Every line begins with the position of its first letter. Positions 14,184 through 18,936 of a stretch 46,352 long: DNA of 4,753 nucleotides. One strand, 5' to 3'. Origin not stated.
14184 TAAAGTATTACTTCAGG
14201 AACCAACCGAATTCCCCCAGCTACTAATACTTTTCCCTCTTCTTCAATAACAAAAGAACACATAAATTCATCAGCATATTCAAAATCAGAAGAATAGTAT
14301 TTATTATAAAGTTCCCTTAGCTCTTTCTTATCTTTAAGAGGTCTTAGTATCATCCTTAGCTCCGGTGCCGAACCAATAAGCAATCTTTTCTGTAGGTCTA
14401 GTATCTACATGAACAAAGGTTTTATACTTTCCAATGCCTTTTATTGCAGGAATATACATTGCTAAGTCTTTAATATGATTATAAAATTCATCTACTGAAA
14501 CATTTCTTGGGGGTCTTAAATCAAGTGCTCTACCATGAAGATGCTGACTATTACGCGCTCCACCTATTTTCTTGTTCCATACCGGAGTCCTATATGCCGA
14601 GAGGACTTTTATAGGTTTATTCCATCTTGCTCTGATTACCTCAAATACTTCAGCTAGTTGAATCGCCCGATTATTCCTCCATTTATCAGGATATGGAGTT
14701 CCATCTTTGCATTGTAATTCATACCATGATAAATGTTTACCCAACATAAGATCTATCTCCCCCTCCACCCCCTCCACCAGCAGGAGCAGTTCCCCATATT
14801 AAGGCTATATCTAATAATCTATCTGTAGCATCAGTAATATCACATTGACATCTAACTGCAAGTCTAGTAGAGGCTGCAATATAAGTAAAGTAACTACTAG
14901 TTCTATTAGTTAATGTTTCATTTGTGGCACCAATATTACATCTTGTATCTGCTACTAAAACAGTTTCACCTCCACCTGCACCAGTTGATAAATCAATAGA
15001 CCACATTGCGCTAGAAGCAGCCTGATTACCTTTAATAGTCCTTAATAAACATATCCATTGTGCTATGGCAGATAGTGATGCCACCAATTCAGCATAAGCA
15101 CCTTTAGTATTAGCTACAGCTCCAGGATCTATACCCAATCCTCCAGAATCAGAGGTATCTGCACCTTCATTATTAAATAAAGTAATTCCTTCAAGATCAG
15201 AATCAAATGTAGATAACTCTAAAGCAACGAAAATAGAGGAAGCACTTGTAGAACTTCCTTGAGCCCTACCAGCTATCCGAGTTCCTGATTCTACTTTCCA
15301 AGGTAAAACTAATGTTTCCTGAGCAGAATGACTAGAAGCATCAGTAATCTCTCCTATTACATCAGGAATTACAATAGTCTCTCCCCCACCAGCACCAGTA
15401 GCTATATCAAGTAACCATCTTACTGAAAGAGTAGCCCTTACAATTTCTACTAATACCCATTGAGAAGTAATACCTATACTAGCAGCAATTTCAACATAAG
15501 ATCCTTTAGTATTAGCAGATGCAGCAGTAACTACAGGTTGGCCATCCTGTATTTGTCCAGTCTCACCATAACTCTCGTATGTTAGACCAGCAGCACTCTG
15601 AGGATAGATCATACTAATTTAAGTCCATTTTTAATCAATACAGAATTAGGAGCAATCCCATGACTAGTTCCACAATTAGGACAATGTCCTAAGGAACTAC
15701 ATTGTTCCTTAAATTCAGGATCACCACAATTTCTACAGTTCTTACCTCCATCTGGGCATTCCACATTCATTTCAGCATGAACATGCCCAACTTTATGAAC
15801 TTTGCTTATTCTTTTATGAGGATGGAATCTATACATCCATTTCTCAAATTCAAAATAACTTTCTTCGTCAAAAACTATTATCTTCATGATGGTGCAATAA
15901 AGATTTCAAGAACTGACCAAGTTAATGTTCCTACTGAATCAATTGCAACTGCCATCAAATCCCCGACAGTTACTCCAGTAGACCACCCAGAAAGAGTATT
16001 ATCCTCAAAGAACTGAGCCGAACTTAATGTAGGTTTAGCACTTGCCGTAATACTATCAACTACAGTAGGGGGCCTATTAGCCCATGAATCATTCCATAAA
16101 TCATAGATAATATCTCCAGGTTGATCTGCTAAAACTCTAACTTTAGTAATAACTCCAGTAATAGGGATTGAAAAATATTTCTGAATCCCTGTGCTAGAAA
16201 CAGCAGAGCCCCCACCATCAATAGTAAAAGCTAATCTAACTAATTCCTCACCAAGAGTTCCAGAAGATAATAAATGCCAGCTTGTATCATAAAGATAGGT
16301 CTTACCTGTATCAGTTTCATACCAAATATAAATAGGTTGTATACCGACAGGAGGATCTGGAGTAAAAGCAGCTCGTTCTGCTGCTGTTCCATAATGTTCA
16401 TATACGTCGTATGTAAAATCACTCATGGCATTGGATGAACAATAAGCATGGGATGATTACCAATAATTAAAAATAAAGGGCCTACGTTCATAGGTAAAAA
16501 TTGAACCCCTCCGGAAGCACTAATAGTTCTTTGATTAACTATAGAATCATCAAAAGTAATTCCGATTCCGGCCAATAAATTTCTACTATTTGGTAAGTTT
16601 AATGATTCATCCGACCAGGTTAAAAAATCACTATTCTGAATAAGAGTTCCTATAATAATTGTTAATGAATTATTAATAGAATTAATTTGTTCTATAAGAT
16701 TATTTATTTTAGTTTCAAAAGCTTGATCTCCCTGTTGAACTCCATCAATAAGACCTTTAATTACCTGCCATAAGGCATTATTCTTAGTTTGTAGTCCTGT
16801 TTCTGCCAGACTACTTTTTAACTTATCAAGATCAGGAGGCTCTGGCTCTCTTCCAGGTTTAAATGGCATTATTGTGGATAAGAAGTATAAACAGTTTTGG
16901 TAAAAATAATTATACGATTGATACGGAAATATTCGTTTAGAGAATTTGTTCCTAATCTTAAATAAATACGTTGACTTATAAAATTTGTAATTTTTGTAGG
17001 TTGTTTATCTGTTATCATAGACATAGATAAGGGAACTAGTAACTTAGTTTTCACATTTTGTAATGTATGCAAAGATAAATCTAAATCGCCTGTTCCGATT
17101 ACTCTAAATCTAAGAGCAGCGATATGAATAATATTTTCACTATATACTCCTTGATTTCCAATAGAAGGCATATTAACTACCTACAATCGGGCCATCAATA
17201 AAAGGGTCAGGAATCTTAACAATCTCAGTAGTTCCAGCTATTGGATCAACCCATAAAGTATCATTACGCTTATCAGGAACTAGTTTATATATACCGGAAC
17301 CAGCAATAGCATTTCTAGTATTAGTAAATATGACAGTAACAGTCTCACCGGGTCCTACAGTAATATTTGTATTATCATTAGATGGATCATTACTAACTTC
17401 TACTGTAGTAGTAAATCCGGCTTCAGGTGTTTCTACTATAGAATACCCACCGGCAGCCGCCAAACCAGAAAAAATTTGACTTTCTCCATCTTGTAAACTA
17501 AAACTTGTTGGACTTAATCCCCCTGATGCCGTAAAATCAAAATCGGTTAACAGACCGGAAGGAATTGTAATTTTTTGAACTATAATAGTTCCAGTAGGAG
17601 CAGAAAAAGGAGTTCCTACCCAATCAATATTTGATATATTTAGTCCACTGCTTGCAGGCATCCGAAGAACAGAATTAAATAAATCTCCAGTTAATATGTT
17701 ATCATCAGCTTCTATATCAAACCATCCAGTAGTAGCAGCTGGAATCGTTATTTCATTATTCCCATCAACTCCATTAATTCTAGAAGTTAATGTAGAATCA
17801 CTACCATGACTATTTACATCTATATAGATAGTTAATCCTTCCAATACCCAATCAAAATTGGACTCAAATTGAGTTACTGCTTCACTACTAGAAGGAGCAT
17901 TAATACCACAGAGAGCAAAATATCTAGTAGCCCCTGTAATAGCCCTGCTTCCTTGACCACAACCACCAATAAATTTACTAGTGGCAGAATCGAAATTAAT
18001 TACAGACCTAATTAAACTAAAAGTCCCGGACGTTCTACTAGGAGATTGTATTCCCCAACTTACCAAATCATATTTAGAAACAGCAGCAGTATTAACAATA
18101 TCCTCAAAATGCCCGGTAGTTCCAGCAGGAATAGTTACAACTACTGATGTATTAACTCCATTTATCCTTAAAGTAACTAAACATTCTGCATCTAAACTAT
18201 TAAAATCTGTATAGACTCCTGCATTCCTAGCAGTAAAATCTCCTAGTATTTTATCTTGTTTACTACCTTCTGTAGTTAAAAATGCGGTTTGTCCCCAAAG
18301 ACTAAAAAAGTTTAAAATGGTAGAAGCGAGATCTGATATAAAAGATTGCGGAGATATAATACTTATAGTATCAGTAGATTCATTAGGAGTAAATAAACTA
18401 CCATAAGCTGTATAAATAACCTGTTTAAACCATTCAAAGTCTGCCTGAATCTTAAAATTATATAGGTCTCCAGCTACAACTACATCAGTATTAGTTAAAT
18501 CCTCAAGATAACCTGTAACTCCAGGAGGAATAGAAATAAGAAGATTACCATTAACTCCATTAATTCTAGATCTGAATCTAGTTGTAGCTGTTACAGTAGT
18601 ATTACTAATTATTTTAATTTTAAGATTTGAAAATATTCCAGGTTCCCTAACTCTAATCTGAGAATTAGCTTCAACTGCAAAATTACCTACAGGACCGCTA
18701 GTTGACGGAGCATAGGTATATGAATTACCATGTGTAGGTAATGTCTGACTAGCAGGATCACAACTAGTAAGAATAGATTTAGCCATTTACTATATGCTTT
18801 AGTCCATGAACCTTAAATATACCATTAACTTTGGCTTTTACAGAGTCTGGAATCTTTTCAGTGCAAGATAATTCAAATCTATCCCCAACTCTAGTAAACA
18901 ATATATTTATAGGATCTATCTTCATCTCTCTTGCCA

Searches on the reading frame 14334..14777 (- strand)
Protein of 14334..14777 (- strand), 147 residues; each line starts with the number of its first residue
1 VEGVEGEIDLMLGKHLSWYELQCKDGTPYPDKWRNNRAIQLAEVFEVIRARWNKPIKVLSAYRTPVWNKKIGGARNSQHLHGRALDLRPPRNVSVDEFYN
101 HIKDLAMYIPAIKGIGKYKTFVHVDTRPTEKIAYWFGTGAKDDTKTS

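Call 85: search_protein_families(library=pfam, proteins=[window:14334-14777:-], max_evalue=0.01)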
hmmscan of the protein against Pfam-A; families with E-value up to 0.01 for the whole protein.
window:14334-14777:- (147 aa): 2 families
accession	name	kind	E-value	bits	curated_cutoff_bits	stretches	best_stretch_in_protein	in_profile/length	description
PF08291.16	Peptidase_M15_3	-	3.4e-19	69.4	23.2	1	19-125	6-108/108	Peptidase M15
PF05951.18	Peptidase_M15_2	-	5.1e-08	33.2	27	1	50-128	68-149/153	Bacterial protein of unknown function (DUF882)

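Call 107: search_dna_similar(query=window:14334-14777:-, collection=phages, mode=protein, max_rows=15)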
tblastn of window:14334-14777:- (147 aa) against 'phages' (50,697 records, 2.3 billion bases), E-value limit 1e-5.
Records with a match: 408; places in all: 409; records where one place covers at least 80% of the query: 193.
Best place of each record, by identity: <60% 408.
By first word of the organism name: Vibrio 107; Escherichia 57; Klebsiella 30; Dulem 25; Microviridae 22; bajarodmic 19; Vectrevirus 18; Proteus 16; Salmonella 15; Bacteroides 15; and 24 more.
By host as written in the record: - 99; Escherichia coli 23; Vibrio parahaemolyticus 18; Varecia variegata 13; Peromyscus fraterculus 11; Vibrio breoganii 11; Vibrio cyclitrophicus 10; Klebsiella pneumoniae 10; and 117 more.
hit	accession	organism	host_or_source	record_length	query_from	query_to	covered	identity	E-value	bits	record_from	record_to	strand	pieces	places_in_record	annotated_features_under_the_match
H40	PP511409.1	Dulem virus 195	Eulemur fulvus collaris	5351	1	137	93%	38.1%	1e-17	84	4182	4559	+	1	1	peptidase | DNA binding protein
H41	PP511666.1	Dulem virus 195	Varecia variegata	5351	1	137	93%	38.1%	1e-17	84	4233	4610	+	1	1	peptidase | DNA binding protein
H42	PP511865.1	Dulem virus 195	Varecia variegata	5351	1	137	93%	38.1%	1e-17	84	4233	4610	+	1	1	peptidase | DNA binding protein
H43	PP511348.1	Dulem virus 189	Eulemur coronatus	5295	7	135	88%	40.5%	6e-18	84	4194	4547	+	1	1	peptidase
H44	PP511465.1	Dulem virus 189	Varecia variegata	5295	7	135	88%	40.5%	6e-18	84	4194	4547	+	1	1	peptidase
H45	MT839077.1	Bacteriophage sp.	human fecal samples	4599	12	137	86%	40.6%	9e-16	78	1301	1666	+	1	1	record has no annotation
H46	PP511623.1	Dulem virus 203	Varecia variegata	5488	12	137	86%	39.4%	4e-17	82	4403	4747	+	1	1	peptidase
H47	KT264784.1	Gokushovirus WZ-2015a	Homo sapiens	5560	11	137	86%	38.8%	2e-15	77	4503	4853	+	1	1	none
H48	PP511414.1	Dulem virus 178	Eulemur fulvus collaris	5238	7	127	82%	40.6%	7e-18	84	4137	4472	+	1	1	peptidase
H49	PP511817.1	Dulem virus 178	Propithecus coquereli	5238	7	127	82%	40.6%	7e-18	84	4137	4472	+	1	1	peptidase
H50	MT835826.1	Bacteriophage sp.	human fecal samples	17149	9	135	86%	37.3%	2e-12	69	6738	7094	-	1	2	record has no annotation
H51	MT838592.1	Bacteriophage sp.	human fecal samples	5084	12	137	86%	37.6%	2e-12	68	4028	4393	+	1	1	record has no annotation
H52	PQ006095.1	bajarodcaudo virus 4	Peromyscus fraterculus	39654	20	138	81%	38.0%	5e-12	67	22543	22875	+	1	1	peptidase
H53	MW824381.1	Vibrio phage PS15B.3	Vibrio crassostreae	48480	6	135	88%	34.4%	2e-13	71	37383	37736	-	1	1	putative zinc D-Ala-D-Ala carboxypeptidase | hypothetical protein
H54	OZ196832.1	Vibrio phage PS15B-5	Seawater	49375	6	135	88%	34.4%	2e-13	71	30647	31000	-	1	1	endolysin | hypothetical protein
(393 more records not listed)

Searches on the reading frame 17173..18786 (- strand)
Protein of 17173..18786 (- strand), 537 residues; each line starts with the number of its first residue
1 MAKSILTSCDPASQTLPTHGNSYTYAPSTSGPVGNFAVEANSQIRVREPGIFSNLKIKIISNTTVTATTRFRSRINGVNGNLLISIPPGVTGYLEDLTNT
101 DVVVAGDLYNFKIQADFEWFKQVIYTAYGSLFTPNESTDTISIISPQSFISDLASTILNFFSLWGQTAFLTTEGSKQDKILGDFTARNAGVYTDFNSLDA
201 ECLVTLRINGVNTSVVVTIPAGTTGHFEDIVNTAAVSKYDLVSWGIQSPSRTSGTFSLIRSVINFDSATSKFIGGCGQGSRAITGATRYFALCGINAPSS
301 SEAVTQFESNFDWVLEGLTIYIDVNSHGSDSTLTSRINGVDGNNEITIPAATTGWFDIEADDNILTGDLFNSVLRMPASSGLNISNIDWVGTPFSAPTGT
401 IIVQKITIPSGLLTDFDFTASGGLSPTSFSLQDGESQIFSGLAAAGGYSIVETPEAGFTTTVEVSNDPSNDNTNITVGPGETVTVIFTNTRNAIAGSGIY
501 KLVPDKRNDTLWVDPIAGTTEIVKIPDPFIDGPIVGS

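Call 53: search_protein_families(library=phrogs, proteins=[window:17173-18786:-], max_evalue=0.001)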
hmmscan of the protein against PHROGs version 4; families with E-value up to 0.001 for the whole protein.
window:17173-18786:- (537 aa): 0 families

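Call 77: search_protein_families(library=pfam, proteins=[window:17173-18786:-], max_evalue=0.01)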
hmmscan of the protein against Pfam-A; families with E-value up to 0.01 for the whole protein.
window:17173-18786:- (537 aa): 3 families
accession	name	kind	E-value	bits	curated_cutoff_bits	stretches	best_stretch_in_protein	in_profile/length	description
PF24547.1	DUF7601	-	2.7e-05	25.2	27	1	427-491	56-116/116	Domain of unknown function (DUF7601)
PF19407.5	DUF5979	-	0.00043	21.3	25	1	424-490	35-102/104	Domain of unknown function (DUF5979)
PF24514.1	SpaA_4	-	0.0084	17.3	27.3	1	401-490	1-93/107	Prealbumin-like fold domain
